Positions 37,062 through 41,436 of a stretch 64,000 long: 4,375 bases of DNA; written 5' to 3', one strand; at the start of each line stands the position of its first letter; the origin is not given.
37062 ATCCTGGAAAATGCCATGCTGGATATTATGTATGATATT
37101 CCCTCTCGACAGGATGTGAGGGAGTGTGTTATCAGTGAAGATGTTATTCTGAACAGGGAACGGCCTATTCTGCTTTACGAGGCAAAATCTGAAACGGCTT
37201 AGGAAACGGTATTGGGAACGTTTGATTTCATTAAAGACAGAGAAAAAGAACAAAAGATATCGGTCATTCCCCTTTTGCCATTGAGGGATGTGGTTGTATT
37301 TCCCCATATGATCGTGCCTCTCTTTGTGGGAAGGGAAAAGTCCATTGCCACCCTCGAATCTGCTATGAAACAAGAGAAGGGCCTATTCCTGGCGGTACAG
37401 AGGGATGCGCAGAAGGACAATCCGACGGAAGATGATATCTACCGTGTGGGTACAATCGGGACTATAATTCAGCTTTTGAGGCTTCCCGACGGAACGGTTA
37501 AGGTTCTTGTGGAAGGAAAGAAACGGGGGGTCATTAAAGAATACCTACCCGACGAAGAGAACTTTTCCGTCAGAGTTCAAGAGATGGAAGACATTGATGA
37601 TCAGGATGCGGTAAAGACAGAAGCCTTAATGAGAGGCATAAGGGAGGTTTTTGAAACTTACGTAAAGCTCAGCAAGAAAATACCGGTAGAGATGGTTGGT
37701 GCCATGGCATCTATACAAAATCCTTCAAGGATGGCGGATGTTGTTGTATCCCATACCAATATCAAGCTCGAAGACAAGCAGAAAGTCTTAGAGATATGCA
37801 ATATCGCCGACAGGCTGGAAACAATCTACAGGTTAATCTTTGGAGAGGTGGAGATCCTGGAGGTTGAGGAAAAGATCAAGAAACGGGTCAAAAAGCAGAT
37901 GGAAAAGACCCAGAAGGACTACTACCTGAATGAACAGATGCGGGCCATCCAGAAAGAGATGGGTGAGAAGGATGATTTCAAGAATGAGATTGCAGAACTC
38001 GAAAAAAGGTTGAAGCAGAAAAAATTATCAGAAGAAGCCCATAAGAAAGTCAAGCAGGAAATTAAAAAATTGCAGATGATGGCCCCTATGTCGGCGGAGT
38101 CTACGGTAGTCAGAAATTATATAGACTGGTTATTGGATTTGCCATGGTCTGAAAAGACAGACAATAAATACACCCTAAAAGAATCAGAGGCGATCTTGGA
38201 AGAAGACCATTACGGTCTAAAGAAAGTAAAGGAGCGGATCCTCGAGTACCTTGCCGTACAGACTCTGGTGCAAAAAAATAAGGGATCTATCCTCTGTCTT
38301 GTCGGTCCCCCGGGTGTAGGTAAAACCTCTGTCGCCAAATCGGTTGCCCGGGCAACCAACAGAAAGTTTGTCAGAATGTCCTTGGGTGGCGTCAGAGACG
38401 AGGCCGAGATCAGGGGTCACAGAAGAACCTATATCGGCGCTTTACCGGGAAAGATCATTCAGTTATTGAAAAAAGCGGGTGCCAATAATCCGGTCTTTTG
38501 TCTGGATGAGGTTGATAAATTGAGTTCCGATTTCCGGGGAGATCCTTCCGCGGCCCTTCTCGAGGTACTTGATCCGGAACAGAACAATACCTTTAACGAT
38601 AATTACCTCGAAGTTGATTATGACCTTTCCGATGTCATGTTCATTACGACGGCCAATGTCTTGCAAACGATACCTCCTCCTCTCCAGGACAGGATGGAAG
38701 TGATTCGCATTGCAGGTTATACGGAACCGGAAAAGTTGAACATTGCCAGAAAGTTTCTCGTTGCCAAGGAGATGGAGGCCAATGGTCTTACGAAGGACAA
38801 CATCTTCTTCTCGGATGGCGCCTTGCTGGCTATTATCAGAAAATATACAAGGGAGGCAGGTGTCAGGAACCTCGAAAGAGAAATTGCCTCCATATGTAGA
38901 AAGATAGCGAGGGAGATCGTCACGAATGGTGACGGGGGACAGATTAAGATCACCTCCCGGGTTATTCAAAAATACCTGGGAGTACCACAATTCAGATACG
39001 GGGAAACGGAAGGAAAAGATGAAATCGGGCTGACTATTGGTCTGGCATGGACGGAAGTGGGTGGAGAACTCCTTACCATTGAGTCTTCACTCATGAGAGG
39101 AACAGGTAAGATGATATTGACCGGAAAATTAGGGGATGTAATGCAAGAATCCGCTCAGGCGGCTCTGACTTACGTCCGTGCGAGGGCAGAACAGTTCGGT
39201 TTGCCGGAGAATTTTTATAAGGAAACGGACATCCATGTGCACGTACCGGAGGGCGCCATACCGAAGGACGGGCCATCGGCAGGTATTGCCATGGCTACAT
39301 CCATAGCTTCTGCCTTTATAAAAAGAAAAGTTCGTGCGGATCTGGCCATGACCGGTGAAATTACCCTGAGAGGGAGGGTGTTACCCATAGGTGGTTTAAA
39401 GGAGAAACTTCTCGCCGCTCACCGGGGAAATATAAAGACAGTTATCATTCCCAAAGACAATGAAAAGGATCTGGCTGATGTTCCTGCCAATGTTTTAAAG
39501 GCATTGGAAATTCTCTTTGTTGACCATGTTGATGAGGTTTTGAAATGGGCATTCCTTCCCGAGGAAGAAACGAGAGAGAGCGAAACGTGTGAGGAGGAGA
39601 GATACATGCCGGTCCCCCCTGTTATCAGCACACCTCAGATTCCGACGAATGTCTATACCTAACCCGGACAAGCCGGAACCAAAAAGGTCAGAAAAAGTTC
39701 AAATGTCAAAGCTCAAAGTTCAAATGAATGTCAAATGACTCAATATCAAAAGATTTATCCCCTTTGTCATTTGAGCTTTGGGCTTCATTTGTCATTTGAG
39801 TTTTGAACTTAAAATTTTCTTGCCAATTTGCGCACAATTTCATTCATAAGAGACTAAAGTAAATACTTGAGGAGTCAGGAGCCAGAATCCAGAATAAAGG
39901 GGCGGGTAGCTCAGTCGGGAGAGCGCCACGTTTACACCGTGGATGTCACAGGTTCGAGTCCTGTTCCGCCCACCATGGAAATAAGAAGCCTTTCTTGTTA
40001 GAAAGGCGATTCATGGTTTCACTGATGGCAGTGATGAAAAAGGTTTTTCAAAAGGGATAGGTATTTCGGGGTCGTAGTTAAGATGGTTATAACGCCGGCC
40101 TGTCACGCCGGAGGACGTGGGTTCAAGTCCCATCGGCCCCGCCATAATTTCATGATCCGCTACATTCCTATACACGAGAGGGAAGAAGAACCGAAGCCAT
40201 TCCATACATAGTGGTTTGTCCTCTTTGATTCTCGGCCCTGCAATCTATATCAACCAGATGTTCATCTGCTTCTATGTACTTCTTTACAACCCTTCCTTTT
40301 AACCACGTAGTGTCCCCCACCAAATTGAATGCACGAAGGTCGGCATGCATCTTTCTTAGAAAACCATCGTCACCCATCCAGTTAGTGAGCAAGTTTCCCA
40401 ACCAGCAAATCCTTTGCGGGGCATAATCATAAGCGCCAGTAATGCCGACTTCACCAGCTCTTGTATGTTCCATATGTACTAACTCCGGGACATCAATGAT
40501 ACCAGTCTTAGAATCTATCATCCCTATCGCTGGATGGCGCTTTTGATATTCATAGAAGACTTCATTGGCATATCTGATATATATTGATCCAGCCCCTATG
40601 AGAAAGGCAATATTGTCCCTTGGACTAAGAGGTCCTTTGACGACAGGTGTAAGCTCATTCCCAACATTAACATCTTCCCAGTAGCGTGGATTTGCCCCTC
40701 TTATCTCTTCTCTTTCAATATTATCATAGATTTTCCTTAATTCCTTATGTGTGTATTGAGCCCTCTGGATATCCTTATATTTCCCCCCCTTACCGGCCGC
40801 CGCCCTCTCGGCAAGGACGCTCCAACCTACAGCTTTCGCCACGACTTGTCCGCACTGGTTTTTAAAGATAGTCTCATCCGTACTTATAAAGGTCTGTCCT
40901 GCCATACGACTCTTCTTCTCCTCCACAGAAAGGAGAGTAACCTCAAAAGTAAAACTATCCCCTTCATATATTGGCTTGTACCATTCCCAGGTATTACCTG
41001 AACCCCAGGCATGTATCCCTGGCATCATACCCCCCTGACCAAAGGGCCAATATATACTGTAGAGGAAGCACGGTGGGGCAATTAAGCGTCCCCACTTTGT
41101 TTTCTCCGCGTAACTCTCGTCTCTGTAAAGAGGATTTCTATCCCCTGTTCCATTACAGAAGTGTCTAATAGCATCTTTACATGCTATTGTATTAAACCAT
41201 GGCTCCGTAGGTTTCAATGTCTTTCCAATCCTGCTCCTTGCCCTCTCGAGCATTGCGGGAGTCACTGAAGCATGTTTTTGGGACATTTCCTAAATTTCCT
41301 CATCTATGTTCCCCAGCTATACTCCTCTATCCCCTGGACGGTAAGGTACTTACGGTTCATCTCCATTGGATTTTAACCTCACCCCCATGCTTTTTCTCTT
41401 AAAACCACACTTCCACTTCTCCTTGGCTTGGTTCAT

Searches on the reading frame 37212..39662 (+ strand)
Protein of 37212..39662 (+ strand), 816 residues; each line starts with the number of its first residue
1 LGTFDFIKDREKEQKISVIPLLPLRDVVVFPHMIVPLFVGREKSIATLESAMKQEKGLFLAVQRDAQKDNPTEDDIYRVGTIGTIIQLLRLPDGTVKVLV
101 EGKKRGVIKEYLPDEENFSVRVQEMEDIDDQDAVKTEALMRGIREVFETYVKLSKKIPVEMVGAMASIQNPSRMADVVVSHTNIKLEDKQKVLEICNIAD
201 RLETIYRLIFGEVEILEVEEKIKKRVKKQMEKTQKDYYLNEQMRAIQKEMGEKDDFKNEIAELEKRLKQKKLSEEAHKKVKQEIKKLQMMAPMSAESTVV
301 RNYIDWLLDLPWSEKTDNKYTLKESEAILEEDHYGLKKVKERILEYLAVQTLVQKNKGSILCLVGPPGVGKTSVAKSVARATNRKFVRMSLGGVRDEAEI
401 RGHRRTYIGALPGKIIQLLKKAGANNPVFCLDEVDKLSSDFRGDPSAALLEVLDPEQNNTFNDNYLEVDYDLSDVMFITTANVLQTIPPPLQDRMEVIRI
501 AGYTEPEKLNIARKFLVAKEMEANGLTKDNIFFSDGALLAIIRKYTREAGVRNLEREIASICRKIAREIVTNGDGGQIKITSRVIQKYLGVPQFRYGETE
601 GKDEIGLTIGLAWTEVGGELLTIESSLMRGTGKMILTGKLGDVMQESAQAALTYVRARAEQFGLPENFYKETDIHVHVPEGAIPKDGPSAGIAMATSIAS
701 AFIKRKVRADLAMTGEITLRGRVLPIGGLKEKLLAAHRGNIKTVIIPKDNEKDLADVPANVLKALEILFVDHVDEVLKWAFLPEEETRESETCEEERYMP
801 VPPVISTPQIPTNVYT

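Call 4: search_protein_families(library=pfam, proteins=[window:37212-39662:+])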
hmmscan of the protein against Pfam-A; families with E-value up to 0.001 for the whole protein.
window:37212-39662:+ (816 aa): 10 families
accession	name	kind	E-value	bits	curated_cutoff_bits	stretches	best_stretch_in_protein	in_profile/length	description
PF05362.19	Lon_C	-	6.1e-94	313.8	21.1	1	579-781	1-203/205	Lon protease (S16) C-terminal proteolytic domain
PF02190.22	LON_substr_bdg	-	5.7e-54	183.5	28.7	1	19-209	2-198/200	ATP-dependent protease La (LON) substrate-binding domain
PF00004.35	AAA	-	2.2e-27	96.5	21.2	1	361-499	1-127/131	ATPase family associated with various cellular activities (AAA)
PF22667.2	Lon_lid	-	1.6e-24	85.8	27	1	522-573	1-52/57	Lon protease AAA+ ATPase lid domain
PF07728.20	AAA_5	-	2.5e-11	44.2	22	1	361-495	2-139/139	AAA domain (dynein-related subfamily)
PF13541.12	ChlI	-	3.4e-08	33.9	27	1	623-750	1-121/121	Subunit ChlI of Mg-chelatase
PF13401.12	AAA_22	-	1.4e-05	25.9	27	1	358-440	5-99/130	AAA domain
PF13191.12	AAA_16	-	1.6e-05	25.9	32.6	1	355-422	21-85/167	AAA ATPase domain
PF08298.17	AAA_PrkA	-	4.8e-05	23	25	1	329-382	57-109/358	PrkA AAA domain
PF01695.23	IstB_IS21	-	0.00088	19.3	24.1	0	327-387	63-121/238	IstB-like ATP binding protein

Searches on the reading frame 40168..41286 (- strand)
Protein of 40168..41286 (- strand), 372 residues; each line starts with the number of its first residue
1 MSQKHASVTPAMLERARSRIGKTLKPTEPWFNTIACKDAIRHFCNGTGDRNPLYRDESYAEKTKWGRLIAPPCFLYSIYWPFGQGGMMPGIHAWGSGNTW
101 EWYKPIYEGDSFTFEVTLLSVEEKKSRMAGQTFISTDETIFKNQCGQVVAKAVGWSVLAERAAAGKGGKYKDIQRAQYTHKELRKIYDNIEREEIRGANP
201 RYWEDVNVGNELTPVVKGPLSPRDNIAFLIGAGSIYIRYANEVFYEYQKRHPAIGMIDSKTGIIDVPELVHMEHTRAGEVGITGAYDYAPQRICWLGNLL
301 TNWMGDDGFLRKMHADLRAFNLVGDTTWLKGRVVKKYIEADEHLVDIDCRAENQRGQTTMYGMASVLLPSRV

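Call 4: search_protein_families(library=pfam, proteins=[window:40168-41286:-])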
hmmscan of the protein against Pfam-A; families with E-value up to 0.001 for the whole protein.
window:40168-41286:- (372 aa): 1 family
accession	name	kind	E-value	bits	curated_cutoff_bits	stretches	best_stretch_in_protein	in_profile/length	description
PF13452.11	FAS1_DH_region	-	1.4e-16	61.3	22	1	37-151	16-131/132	FAS1-like, dehydratase domain region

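Call 21: search_protein_families(library=ncbifam, proteins=[window:40168-41286:-], max_evalue=0.00001)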
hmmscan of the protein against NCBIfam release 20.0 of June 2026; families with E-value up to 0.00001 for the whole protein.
window:40168-41286:- (372 aa): 3 families
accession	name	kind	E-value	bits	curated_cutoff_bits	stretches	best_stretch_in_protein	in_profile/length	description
NF040620.1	fused_HadA_HadB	exception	5.9e-08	32.5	350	1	37-171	15-148/329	fused (3R)-hydroxyacyl-ACP dehydratase subunits HadA/HadB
NF006045.0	PRK08190.1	subfamily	3.1e-07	29.6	282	0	37-132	28-122/467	bifunctional enoyl-CoA hydratase/phosphate acetyltransferase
NF040624.1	HadA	equivalog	1.6e-06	28.4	180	0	37-163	15-140/144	(3R)-hydroxyacyl-ACP dehydratase subunit HadA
